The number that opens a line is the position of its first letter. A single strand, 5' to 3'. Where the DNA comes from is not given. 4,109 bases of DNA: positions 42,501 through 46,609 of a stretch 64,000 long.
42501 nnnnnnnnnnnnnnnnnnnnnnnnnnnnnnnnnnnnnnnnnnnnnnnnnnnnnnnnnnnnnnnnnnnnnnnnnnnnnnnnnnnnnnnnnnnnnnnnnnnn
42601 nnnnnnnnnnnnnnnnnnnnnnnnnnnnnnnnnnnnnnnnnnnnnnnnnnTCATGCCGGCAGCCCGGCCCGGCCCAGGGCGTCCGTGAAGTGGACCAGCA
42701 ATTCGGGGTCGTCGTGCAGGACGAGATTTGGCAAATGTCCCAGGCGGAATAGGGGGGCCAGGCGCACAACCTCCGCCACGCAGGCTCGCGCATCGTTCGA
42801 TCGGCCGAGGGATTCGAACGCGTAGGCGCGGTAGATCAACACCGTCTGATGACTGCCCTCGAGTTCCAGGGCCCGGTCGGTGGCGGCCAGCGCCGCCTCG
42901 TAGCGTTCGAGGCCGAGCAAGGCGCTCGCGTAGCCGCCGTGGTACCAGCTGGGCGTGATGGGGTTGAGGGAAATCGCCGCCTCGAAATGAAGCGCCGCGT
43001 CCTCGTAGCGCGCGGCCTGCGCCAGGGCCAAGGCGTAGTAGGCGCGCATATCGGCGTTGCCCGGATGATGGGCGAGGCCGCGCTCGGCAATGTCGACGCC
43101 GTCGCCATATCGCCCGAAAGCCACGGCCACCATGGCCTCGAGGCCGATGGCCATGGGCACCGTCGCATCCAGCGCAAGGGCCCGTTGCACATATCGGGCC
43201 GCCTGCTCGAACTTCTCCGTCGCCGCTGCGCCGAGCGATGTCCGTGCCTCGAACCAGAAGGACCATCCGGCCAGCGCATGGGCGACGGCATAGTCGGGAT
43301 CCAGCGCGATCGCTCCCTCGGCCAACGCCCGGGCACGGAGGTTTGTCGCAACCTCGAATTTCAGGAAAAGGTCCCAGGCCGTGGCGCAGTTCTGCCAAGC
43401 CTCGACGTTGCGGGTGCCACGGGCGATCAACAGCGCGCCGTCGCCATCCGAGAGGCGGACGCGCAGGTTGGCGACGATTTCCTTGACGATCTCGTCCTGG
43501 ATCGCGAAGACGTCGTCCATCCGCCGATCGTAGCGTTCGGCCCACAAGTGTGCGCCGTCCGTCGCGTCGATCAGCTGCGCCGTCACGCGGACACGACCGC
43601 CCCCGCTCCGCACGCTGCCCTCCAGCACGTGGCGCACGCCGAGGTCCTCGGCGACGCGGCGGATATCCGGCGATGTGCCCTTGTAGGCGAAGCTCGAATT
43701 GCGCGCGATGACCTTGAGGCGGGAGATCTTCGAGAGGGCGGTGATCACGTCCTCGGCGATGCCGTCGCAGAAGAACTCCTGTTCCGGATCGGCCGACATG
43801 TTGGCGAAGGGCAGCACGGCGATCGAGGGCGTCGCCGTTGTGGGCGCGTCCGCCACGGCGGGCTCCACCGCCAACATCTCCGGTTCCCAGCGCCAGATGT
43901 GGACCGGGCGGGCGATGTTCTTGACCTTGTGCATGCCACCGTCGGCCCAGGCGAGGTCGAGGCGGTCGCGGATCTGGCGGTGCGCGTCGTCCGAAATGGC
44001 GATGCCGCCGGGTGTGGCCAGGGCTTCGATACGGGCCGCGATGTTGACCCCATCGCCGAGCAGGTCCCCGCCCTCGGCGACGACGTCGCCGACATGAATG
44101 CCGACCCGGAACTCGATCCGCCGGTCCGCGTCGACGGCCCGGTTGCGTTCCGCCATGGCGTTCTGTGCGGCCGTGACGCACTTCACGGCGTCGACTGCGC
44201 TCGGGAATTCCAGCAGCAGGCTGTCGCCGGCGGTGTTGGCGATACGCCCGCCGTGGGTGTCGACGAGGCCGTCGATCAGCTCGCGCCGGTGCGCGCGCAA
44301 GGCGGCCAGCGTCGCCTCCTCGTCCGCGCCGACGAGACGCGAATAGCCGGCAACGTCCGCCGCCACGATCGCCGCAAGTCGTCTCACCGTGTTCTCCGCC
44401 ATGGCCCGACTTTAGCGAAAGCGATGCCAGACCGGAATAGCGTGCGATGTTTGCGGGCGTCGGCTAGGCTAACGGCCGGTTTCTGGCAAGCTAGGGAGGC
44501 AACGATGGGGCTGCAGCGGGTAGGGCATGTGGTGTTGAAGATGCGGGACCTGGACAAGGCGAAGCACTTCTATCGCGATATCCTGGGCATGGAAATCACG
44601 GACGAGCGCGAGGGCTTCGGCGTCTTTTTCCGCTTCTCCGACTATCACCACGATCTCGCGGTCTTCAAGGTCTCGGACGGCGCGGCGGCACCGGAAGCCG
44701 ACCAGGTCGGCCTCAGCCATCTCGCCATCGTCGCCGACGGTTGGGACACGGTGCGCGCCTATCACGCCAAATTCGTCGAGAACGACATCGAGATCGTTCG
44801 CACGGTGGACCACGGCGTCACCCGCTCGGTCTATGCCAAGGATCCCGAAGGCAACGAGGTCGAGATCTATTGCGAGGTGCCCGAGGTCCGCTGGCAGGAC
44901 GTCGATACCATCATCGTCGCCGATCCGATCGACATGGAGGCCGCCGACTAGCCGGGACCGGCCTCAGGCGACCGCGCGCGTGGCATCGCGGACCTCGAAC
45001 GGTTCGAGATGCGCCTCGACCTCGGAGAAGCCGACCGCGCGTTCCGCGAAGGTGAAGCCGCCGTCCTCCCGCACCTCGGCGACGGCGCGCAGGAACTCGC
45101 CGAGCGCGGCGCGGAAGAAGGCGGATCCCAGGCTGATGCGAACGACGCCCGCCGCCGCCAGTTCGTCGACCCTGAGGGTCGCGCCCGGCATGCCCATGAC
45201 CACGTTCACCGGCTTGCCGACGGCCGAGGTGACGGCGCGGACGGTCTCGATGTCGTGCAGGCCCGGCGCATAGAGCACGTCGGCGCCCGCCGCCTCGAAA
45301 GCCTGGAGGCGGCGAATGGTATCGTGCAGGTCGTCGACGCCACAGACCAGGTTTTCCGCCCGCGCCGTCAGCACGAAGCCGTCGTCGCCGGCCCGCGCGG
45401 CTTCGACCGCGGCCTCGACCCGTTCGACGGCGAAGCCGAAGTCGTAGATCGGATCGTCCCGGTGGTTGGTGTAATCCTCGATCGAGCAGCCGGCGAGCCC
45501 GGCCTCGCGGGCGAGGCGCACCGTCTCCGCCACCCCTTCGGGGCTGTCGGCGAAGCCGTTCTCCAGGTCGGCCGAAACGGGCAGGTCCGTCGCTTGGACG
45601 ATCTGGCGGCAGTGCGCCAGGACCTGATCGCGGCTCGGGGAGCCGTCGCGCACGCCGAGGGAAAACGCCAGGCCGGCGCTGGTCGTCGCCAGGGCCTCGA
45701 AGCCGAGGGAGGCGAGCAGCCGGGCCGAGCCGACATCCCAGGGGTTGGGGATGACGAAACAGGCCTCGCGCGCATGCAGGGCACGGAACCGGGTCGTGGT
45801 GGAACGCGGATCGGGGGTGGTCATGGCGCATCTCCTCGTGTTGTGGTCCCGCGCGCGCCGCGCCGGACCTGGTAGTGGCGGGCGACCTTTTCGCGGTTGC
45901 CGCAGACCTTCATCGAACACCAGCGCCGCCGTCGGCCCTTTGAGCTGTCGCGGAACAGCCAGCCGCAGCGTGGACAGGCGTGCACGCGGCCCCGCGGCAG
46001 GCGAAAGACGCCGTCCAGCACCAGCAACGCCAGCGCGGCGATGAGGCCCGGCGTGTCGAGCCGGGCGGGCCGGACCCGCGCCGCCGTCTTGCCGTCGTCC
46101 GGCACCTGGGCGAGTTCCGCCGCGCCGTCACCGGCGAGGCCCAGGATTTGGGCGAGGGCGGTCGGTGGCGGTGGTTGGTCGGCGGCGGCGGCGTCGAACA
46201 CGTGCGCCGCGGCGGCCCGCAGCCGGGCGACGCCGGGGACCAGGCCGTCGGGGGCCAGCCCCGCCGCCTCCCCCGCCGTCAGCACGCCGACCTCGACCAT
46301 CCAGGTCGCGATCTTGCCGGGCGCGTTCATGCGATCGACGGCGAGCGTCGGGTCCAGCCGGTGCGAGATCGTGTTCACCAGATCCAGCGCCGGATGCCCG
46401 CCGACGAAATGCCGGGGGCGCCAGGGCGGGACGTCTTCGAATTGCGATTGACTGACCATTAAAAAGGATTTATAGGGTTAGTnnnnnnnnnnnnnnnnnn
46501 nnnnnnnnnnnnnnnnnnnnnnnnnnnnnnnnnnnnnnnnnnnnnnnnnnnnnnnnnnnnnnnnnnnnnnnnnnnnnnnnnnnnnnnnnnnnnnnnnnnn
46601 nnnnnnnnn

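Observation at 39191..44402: Tandem, translationally coupled triplication of cyclase-TolB_N-TPR signalling proteins (5 paralogs in the window)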

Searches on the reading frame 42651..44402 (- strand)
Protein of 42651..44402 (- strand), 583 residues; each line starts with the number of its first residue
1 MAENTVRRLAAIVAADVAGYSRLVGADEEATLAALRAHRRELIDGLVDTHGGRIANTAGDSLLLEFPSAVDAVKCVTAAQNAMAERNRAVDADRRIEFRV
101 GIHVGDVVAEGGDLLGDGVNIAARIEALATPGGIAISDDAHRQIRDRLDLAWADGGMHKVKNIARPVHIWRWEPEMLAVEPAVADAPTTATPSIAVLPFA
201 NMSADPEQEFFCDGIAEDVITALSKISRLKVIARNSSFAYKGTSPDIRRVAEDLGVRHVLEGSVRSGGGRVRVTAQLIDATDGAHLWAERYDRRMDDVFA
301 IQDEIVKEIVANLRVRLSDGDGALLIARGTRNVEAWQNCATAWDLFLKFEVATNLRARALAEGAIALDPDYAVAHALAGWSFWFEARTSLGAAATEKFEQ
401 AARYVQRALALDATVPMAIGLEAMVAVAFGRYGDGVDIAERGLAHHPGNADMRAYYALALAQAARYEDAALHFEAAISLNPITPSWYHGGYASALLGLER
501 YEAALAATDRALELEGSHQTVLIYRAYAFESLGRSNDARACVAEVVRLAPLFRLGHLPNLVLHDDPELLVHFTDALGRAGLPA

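Call 7: search_protein_families(library=pfam, proteins=[window:42651-44402:-], max_evalue=0.1)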
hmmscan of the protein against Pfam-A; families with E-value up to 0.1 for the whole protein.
window:42651-44402:- (583 aa): 11 families
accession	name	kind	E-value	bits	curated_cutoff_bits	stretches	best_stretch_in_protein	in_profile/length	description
PF00211.25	Guanylate_cyc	-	1.5e-09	38.1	21.9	1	11-145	10-156/183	Adenylate and Guanylate cyclase catalytic domain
PF07719.23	TPR_2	-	4.3e-09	36.2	27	1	455-481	6-32/34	Tetratricopeptide repeat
PF13428.12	TPR_14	-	5.6e-08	33.2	23.5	0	423-457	8-42/44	Tetratricopeptide repeat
PF13432.12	TPR_16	-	1.7e-07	32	32.7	2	422-480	3-61/65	Tetratricopeptide repeat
PF00515.34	TPR_1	-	1.9e-05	24.7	27.8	0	493-515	9-31/34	Tetratricopeptide repeat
PF14559.12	TPR_19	-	2.6e-05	24.9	25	1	427-476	2-51/68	Tetratricopeptide repeat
PF13371.12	TPR_9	-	0.0021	18.5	35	0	392-453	5-66/73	Tetratricopeptide repeat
PF13431.12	TPR_17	-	0.0029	18.2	24.4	0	440-469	3-32/34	Tetratricopeptide repeat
PF13181.12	TPR_8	-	0.01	16.4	25.7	0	491-516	7-32/34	Tetratricopeptide repeat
PF17680.6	FlgO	-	0.021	15.1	22.6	0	243-284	75-116/130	FlgO protein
PF04052.18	TolB_N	-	0.067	13.8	22.4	0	189-284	10-104/106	TolB amino-terminal domain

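Call 40: search_protein_families(library=ncbifam, proteins=[window:42651-44402:-], max_evalue=0.001)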
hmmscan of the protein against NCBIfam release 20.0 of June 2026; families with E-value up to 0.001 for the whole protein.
window:42651-44402:- (583 aa): 7 families
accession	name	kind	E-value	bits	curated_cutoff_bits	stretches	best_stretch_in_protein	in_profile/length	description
NF058673.1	LipAdnlyCyLipJMY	equivalog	4.8e-13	48.6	800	1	4-164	290-441/449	bifunctional lipase/adenylate cyclase LipJ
NF040959.1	MamA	equivalog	9.7e-12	44.8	200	2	427-541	82-195/204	magnetosome protein MamA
TIGR03903.1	TOMM_kin_cyc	equivalog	2.1e-11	42.4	705.75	1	26-152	308-444/1267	TOMM system kinase/cyclase fusion protein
NF007540.1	PRK10153.1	equivalog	4.9e-05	22.4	400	1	204-376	218-382/516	lysine decarboxylation/transport transcriptional activator CadC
TIGR02552.1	LcrH_SycD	equivalog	5.7e-05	22.8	104.8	1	452-549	18-116/136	SycD/LcrH family type III secretion system chaperone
NF007468.0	PRK10049.1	equivalog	0.00044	18.5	1043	0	434-522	119-205/817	poly-beta-1,6 N-acetyl-D-glucosamine export porin PgaA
TIGR02917.1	PEP_TPR_lipo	equivalog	0.00056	17.9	312.2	0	400-472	821-893/899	XrtA/PEP-CTERM system TPR-repeat protein PrsT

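Call 45: find_homologous_proteins(query=window:42651-44402:-, max_evalue=1e-60)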
Query window:42651-44402:- (583 aa): 7947 proteins with E <= 1e-60 among 8000 candidates; the best 120 are listed.
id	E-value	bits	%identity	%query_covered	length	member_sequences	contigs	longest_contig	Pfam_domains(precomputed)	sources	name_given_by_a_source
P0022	0.0e+0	1276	100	100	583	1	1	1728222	PF14559.13,PF00515.35,PF13432.13,PF13428.13,PF00211.26,PF07719.24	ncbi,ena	-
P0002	5.3e-255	866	44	100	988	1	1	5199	PF13431.13,PF13414.13,PF13428.13,PF17680.7,PF14559.13,PF00515.35,PF12895.14,PF13424.13,PF21033.5,PF13432.13,PF00211.26,PF13181.13,PF07719.24,PF13174.13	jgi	jgi:adenylate cyclase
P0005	1.2e-227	775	62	100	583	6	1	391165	PF14559.13,PF13431.13,PF13371.13,PF00515.35,PF13432.13,PF13428.13,PF00211.26,PF13181.13,PF01239.29,PF07719.24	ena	-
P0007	3.3e-219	747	61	100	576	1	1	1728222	PF14559.13,PF13431.13,PF13414.13,PF00515.35,PF13428.13,PF00211.26,PF13181.13,PF07719.24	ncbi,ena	-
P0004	5.6e-219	747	51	67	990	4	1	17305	PF13431.13,PF13414.13,PF13428.13,PF17680.7,PF14559.13,PF16539.11,PF00515.35,PF13432.13,PF00211.26,PF13181.13,PF01239.29,PF07719.24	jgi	jgi:adenylate cyclase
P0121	7.4e-209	713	58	99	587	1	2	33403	PF14559.13,PF13431.13,PF00515.35,PF13428.13,PF00211.26,PF13181.13,PF01239.29,PF07719.24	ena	-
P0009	2.4e-205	702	43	99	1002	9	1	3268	PF13431.13,PF23914.2,PF25062.2,PF13414.13,PF13428.13,PF13374.13,PF17680.7,PF14559.13,PF16539.11,PF13371.13,PF00515.35,PF12895.14,PF13424.13,PF21033.5,PF13432.13,PF00211.26,PF13181.13,PF01239.29,PF07719.24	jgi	-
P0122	1.2e-204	699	39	96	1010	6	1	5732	PF25063.1,PF13431.13,PF23914.2,PF25060.1,PF25062.2,PF13414.13,PF13176.13,PF13428.13,PF13374.13,PF17680.7,PF14559.13,PF17874.8,PF00515.35,PF12895.14,PF13424.13,PF21033.5,PF13432.13,PF00211.26,PF13181.13,PF14561.13,PF07719.24,PF13174.13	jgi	jgi:adenylate cyclase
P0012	3.9e-204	698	58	100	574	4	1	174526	PF14559.13,PF13414.13,PF00515.35,PF13432.13,PF13428.13,PF00211.26,PF07719.24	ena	-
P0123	4.4e-203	694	40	99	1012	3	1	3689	PF03704.24,PF13431.13,PF23914.2,PF25062.2,PF13414.13,PF01535.27,PF13176.13,PF13428.13,PF13374.13,PF17680.7,PF14559.13,PF00515.35,PF12895.14,PF13424.13,PF21033.5,PF13432.13,PF00211.26,PF13181.13,PF07719.24,PF13174.13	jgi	jgi:adenylate cyclase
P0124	6.5e-202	690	55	100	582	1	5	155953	PF14559.13,PF13431.13,PF00515.35,PF13424.13,PF13432.13,PF13428.13,PF00211.26,PF13181.13,PF07719.24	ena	-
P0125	3.6e-200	685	39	93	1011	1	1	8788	PF25063.1,PF13431.13,PF23914.2,PF13414.13,PF13176.13,PF13428.13,PF17680.7,PF14559.13,PF16539.11,PF13371.13,PF00515.35,PF12895.14,PF13424.13,PF21033.5,PF13432.13,PF13429.13,PF00211.26,PF13181.13,PF07719.24,PF13174.13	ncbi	-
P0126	1.4e-199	683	39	99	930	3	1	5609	PF13431.13,PF13414.13,PF13036.12,PF13428.13,PF17680.7,PF14559.13,PF16539.11,PF00515.35,PF12895.14,PF13424.13,PF21033.5,PF13432.13,PF00211.26,PF13181.13,PF07719.24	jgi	-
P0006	3.1e-199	681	40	100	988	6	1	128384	PF13431.13,PF23914.2,PF13414.13,PF13176.13,PF13428.13,PF14559.13,PF13371.13,PF00515.35,PF12895.14,PF13424.13,PF21033.5,PF13432.13,PF13429.13,PF00211.26,PF13181.13,PF07719.24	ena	-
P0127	1.0e-198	680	37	96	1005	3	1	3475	PF25063.1,PF13431.13,PF23914.2,PF13414.13,PF13176.13,PF13428.13,PF17680.7,PF14559.13,PF16539.11,PF00515.35,PF12895.14,PF13424.13,PF04052.19,PF21033.5,PF13432.13,PF00211.26,PF13181.13,PF07719.24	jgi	jgi:adenylate cyclase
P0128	2.1e-198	679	56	99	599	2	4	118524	PF14559.13,PF13431.13,PF13371.13,PF00515.35,PF13428.13,PF00211.26,PF13181.13,PF07719.24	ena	-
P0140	7.7e-186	637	52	99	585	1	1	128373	PF14559.13,PF13431.13,PF13414.13,PF00515.35,PF13424.13,PF13432.13,PF13428.13,PF00211.26,PF13181.13,PF07719.24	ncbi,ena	-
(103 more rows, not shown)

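Call 46: find_encoding_contigs(protein=P0121, flank=8000, max_places=2)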
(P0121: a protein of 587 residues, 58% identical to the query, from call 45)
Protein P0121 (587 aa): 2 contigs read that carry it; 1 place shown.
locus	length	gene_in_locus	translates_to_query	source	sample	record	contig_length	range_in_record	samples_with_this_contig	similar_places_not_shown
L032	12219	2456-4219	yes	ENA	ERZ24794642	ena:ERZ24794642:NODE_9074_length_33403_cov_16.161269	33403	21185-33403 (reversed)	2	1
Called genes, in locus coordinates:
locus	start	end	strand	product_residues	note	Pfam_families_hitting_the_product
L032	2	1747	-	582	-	?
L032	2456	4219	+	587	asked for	PF00211:Guanylate_cyc, PF00515:TPR_1 (faint), PF01239:PPTA (faint), PF07719:TPR_2 (faint), PF13181:TPR_8 (faint), PF13428:TPR_14 (faint), PF13431:TPR_17 (faint), PF14559:TPR_19 (faint)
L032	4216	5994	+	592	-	PF00211:Guanylate_cyc, PF07719:TPR_2 (faint), PF13181:TPR_8 (faint)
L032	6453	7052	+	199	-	PF00239:Resolvase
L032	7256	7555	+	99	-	-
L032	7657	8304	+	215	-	PF01243:PNPOx_N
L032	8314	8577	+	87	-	-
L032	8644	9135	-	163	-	-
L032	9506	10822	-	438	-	PF19263:DUF5906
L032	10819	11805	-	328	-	PF16793:RepB_primase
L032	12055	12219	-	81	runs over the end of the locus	-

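Call 68: find_encoding_contigs(protein=P0140, flank=5000, max_places=1)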
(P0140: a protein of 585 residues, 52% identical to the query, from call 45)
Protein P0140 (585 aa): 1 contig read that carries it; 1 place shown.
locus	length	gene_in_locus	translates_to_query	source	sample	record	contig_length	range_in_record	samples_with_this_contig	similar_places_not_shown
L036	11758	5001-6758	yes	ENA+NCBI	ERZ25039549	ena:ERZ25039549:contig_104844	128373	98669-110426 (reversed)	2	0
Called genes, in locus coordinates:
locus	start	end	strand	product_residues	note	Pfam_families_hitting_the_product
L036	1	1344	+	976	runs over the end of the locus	PF01565:FAD_binding_4, PF02913:FAD-oxidase_C, PF13183:Fer4_8, PF13534:Fer4_17 (weak)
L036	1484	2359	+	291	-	PF00293:NUDIX (faint)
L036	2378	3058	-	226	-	PF00135:COesterase (weak), PF07859:Abhydrolase_3, PF20434:BD-FAE, PF00326:Peptidase_S9 (faint)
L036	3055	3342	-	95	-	-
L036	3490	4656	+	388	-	PF02771:Acyl-CoA_dh_N, PF02770:Acyl-CoA_dh_M, PF00441:Acyl-CoA_dh_1, PF08028:Acyl-CoA_dh_2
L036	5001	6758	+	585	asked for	PF00211:Guanylate_cyc, PF13181:TPR_8 (faint), PF13432:TPR_16 (faint), PF00515:TPR_1 (faint), PF07719:TPR_2 (faint), PF13414:TPR_11 (faint), PF13424:TPR_12 (faint), PF13428:TPR_14 (faint), +2 more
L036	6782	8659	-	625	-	PF00005:ABC_tran, PF02463:SMC_N (faint), PF13604:AAA_30 (faint), PF12848:ABC_tran_Xtn, PF00005:ABC_tran, PF13304:AAA_21, PF16326:ABC_tran_CTD (weak)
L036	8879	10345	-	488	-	PF01068:DNA_ligase_A_M, PF04679:DNA_ligase_A_C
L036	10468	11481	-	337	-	-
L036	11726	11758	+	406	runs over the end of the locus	PF02515:CoA_transf_3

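Call 69: find_encoding_contigs(protein=P0128, flank=5000, max_places=1)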
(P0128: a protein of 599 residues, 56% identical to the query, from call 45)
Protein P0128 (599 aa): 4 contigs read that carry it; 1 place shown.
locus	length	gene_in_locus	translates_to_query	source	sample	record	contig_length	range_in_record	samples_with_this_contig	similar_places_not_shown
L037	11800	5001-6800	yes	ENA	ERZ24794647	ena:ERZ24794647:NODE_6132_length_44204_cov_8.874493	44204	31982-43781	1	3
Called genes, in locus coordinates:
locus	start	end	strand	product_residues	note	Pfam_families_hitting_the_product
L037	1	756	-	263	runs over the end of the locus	PF00378:ECH_1, PF16113:ECH_2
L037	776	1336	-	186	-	PF00440:TetR_N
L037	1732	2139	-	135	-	PF00571:CBS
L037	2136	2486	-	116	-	PF00543:P-II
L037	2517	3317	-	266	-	PF07556:DUF1538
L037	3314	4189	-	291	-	PF07556:DUF1538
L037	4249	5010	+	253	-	PF03009:GDPD, PF13653:GDPD_2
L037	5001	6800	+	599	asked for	PF00211:Guanylate_cyc, PF07719:TPR_2 (faint), PF00515:TPR_1 (faint), PF13181:TPR_8 (faint), PF13371:TPR_9 (faint), PF13428:TPR_14 (faint), PF13431:TPR_17 (faint), PF14559:TPR_19 (faint)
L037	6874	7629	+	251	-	PF02633:Creatininase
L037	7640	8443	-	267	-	PF00561:Abhydrolase_1, PF12697:Abhydrolase_6, PF12146:Hydrolase_4, PF08386:Abhydrolase_4 (weak)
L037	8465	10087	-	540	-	PF02776:TPP_enzyme_N, PF00205:TPP_enzyme_M, PF02775:TPP_enzyme_C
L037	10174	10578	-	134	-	PF04138:GtrA_DPMS_TM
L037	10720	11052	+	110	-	PF12840:HTH_20, PF01022:HTH_5 (weak)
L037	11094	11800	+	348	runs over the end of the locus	PF03773:ArsP_1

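Call 81: find_related_loci(query=A3, collection=metagenome_contigs, flank=4000)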
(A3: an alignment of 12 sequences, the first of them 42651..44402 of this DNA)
Query A3 (583 aa) in metagenome_contigs; peptide patterns used: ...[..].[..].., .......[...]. (x = any residue, [..] = any of these).
379 stretches matched a pattern; 193 encode a relative of the query (tblastn E <= 1e-3); the best 80 are kept; 79 distinct loci.
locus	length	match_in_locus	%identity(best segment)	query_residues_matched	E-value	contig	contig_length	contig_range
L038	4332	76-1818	54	1-582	0e+0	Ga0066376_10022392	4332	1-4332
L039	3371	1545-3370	53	1-582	0e+0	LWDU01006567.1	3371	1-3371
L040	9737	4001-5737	53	7-582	0e+0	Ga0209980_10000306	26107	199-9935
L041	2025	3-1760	53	1-582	0e+0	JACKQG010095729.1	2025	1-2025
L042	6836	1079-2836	52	1-582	0e+0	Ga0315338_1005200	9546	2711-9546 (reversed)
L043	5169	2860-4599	53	7-583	0e+0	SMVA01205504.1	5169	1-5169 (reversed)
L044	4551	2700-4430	52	7-582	0e+0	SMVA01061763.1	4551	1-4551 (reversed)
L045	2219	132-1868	51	7-582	0e+0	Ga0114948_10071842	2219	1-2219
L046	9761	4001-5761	51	1-582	0e+0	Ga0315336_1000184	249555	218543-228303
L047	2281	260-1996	51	7-582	0e+0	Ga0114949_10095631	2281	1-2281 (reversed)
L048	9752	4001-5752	52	1-582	0e+0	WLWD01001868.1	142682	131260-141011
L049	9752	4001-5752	52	1-582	0e+0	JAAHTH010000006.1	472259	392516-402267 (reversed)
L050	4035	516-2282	52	1-582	0e+0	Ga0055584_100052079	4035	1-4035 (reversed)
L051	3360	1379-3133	51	3-582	0e+0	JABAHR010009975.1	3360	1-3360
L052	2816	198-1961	51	1-582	0e+0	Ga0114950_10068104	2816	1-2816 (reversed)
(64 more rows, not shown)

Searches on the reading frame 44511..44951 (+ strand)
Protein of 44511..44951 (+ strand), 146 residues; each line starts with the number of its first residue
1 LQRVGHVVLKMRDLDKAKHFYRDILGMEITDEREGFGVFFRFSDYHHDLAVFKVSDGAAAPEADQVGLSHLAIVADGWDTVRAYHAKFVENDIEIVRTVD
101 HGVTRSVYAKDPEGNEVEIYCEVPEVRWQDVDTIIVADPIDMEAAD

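Call 20: search_protein_families(library=pfam, proteins=[window:44511-44951:+], max_evalue=0.001)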
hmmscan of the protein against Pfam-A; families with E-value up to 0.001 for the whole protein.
window:44511-44951:+ (146 aa): 4 families
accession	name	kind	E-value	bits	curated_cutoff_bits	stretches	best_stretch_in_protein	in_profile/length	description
PF00903.31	Glyoxalase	-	4.1e-19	69.6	20.6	1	3-119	1-121/121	Glyoxalase/Bleomycin resistance protein/Dioxygenase superfamily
PF18029.7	Glyoxalase_6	-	4.4e-05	24.5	23.6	1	6-119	1-105/106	Glyoxalase-like domain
PF22677.2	Ble-like_N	-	0.00014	22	24.5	1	5-31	3-29/41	Bleomycin resistance protein-like N-terminal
PF12681.13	Glyoxalase_2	-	0.00042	20.7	30.1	1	7-119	4-113/118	Glyoxalase-like domain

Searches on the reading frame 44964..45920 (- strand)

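Call 20: search_protein_families(library=pfam, proteins=[window:44964-45920:-], max_evalue=0.001)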
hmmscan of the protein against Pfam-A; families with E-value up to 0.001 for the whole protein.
window:44964-45920:- (318 aa): 1 family
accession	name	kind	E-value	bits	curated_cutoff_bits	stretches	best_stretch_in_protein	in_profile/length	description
PF13714.12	PEP_mutase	-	8e-75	251.9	31.5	1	45-283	1-239/240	Phosphoenolpyruvate phosphomutase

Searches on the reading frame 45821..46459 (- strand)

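Call 20: search_protein_families(library=pfam, proteins=[window:45821-46459:-], max_evalue=0.001)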
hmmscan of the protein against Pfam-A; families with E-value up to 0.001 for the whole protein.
window:45821-46459:- (212 aa): 2 families
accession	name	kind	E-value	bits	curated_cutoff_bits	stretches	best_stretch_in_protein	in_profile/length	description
PF11706.13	zf-CGNR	-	6.3e-15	55.1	24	1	158-197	1-42/44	CGNR zinc finger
PF07336.16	ABATE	-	4.2e-14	53.7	24.4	1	21-145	1-121/130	Putative stress-induced transcription regulator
